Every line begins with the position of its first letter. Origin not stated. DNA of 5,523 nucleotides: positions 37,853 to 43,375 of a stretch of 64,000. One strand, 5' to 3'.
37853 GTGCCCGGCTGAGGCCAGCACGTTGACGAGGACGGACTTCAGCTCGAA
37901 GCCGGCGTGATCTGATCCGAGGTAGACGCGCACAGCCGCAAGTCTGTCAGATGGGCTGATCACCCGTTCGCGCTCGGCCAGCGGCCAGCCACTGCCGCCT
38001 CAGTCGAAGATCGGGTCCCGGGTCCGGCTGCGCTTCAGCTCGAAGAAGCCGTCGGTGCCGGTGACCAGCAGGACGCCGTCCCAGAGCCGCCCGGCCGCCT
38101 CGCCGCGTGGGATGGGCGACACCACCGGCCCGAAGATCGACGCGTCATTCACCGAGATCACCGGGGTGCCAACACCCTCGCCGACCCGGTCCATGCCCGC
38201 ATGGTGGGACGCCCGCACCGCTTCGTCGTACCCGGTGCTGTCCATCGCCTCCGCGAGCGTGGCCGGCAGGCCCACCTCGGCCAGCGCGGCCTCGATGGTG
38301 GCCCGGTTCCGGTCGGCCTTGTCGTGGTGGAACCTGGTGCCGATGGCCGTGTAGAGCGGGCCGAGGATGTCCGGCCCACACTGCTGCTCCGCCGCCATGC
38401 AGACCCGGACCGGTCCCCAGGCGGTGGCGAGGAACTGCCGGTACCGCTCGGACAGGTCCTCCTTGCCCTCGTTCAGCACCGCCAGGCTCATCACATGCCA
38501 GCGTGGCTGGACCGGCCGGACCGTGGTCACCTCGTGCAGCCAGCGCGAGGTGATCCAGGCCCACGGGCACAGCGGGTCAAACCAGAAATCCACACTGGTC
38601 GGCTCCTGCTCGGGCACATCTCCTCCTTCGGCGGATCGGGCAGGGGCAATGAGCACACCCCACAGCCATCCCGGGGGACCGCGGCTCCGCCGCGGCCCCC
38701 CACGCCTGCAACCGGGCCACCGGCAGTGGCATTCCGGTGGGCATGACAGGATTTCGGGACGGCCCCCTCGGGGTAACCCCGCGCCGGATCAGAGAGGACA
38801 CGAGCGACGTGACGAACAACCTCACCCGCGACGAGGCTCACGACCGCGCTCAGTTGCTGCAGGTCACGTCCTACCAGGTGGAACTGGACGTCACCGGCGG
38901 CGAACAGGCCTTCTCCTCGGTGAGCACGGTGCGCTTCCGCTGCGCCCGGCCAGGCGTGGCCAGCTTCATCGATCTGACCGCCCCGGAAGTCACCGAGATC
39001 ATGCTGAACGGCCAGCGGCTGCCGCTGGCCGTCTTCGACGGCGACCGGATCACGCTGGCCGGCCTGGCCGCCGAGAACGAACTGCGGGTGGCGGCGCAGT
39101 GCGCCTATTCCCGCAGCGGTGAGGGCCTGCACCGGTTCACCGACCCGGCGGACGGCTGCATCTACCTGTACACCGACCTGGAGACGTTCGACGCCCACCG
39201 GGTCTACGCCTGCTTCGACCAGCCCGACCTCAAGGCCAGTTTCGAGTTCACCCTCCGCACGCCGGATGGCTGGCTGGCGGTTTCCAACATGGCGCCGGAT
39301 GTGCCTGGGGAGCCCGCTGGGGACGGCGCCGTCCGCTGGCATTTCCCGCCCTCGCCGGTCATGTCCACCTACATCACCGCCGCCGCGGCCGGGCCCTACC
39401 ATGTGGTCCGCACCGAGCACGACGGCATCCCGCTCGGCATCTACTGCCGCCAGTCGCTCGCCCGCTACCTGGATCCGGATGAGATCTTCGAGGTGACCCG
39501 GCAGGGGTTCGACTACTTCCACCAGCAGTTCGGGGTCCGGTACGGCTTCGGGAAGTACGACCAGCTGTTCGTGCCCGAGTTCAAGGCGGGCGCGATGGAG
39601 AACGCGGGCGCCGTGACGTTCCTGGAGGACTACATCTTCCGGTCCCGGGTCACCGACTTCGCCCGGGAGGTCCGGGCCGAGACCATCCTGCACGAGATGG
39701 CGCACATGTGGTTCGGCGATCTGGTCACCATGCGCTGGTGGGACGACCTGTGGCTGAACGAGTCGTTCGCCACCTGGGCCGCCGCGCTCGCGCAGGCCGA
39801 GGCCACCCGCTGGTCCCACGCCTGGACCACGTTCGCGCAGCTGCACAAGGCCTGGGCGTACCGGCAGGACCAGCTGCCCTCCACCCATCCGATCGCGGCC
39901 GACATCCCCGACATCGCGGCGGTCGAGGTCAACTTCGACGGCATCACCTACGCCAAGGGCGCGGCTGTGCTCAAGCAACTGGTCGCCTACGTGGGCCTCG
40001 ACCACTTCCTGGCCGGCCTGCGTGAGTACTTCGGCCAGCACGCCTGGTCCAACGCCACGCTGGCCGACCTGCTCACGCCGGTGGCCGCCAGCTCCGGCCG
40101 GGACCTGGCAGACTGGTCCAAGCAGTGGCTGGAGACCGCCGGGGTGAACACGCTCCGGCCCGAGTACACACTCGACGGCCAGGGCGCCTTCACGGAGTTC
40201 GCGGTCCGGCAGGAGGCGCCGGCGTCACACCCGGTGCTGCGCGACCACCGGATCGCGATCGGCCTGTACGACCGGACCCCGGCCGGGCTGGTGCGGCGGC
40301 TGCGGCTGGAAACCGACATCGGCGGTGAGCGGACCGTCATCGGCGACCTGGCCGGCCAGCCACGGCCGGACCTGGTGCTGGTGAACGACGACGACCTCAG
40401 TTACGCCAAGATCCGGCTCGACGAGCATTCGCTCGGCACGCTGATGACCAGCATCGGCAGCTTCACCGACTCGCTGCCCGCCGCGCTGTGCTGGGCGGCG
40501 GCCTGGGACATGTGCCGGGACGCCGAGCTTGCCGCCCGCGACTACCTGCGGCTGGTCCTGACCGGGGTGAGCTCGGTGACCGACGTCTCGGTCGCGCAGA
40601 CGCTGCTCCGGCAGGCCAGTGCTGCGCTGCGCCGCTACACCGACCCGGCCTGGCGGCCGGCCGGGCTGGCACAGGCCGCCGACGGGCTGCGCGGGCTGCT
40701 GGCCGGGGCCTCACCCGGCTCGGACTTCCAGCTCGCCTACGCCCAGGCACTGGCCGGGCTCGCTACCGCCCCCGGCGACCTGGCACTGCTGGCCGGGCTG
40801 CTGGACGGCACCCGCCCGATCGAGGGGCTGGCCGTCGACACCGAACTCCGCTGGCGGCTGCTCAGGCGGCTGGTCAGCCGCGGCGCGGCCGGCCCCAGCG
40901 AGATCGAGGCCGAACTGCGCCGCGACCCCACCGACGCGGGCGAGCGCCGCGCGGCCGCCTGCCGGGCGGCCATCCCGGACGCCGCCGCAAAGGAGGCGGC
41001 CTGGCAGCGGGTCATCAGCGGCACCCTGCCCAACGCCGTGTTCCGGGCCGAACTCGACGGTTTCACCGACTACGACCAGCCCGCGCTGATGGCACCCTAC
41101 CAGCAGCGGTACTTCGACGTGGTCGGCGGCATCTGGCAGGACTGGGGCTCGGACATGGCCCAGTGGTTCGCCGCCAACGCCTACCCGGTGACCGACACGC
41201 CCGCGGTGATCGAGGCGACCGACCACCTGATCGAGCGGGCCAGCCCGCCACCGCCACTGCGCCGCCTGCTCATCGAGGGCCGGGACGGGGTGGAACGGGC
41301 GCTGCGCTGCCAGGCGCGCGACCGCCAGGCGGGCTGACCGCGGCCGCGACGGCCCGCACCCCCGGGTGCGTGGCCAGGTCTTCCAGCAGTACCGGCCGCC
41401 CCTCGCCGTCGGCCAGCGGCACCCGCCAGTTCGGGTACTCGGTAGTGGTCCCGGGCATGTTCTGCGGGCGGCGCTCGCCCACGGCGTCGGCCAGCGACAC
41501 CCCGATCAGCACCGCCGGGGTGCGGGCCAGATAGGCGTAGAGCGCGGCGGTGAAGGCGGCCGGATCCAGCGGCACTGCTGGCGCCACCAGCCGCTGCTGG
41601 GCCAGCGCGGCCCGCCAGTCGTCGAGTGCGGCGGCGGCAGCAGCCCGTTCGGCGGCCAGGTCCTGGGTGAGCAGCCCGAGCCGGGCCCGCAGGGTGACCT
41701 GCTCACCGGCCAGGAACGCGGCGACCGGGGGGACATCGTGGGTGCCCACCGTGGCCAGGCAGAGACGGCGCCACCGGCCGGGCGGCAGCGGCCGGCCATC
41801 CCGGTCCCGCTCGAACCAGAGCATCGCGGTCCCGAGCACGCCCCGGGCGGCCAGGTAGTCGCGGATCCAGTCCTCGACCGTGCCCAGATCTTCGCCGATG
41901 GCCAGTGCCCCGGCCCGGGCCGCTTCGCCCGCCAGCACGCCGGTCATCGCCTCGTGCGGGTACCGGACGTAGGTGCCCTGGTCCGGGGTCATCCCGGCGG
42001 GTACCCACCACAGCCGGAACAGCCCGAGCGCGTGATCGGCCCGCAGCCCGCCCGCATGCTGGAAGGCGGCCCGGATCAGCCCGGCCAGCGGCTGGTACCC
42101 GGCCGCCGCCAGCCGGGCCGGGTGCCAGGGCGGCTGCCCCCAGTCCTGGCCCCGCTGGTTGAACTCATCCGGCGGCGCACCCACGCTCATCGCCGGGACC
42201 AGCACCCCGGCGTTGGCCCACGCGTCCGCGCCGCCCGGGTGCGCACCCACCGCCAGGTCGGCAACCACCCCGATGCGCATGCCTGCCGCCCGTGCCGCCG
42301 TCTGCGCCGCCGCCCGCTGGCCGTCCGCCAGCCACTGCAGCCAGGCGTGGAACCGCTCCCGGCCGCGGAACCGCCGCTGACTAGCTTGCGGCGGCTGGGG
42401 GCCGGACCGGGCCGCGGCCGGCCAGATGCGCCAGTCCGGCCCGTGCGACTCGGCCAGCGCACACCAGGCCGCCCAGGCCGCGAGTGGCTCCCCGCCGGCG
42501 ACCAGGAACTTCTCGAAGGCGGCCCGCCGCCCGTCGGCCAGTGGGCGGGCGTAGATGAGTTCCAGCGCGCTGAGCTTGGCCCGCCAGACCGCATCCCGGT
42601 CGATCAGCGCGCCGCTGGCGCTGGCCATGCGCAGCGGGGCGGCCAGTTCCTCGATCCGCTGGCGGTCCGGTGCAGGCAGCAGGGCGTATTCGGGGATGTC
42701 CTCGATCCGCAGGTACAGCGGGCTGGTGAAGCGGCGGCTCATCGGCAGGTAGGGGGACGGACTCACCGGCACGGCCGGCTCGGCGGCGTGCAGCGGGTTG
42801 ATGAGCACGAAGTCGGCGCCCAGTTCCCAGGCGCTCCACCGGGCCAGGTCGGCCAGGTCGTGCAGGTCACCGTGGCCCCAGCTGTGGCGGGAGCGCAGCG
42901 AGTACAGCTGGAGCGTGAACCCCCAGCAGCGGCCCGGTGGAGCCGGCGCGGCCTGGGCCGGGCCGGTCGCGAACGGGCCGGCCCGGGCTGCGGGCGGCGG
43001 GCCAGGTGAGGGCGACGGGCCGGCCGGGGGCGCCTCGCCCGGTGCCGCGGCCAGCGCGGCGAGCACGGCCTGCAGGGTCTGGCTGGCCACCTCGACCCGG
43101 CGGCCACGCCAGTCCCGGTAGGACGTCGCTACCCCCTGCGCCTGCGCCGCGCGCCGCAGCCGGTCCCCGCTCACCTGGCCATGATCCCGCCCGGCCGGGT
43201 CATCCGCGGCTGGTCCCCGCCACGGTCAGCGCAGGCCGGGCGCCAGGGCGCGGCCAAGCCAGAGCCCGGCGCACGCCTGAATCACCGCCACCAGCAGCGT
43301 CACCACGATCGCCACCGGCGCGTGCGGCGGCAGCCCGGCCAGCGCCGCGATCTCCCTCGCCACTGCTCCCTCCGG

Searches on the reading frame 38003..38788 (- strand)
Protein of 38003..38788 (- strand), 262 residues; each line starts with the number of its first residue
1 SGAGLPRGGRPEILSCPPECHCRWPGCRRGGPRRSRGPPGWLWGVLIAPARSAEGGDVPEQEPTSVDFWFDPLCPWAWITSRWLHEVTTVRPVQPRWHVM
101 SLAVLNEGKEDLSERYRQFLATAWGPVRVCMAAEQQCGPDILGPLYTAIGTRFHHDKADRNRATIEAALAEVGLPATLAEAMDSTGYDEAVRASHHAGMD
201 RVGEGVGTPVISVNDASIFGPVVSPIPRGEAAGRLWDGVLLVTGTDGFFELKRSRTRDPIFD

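Call 34: search_protein_families(library=pfam, proteins=[window:38003-38788:-], max_evalue=0.0001)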
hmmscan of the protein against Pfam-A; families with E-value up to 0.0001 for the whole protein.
window:38003-38788:- (262 aa): 2 families
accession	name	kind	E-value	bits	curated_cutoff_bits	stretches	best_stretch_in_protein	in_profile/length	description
PF22234.2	Rv2466c-like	-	6.6e-83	277.7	27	1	73-253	1-180/180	Mycothiol-dependent nitroreductase Rv2466c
PF01323.26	DSBA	-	2.5e-08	34.4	25.6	1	66-220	2-179/191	DSBA-like thioredoxin domain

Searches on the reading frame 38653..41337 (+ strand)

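Call 34: search_protein_families(library=pfam, proteins=[window:38653-41337:+], max_evalue=0.0001)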
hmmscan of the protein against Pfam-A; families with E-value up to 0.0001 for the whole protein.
window:38653-41337:+ (894 aa): 3 families
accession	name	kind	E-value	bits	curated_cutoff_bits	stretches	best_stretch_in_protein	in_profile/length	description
PF01433.26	Peptidase_M1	-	7.2e-53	179.8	27.7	1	279-492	3-218/218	Peptidase family M1 domain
PF11838.14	ERAP1_C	-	5.6e-50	171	38.2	1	574-882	1-318/318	ERAP1-like C-terminal domain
PF17900.6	Peptidase_M1_N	-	4.6e-15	56.6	25.8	1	149-241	93-186/186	Peptidase M1 N-terminal domain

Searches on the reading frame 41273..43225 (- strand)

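Call 34: search_protein_families(library=pfam, proteins=[window:41273-43225:-], max_evalue=0.0001)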
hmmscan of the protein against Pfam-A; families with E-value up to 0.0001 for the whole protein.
window:41273-43225:- (651 aa): 1 family
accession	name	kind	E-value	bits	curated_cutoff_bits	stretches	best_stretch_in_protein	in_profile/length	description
PF02446.23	Glyco_hydro_77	-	5.8e-101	339.1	25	1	105-605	1-460/465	4-alpha-glucanotransferase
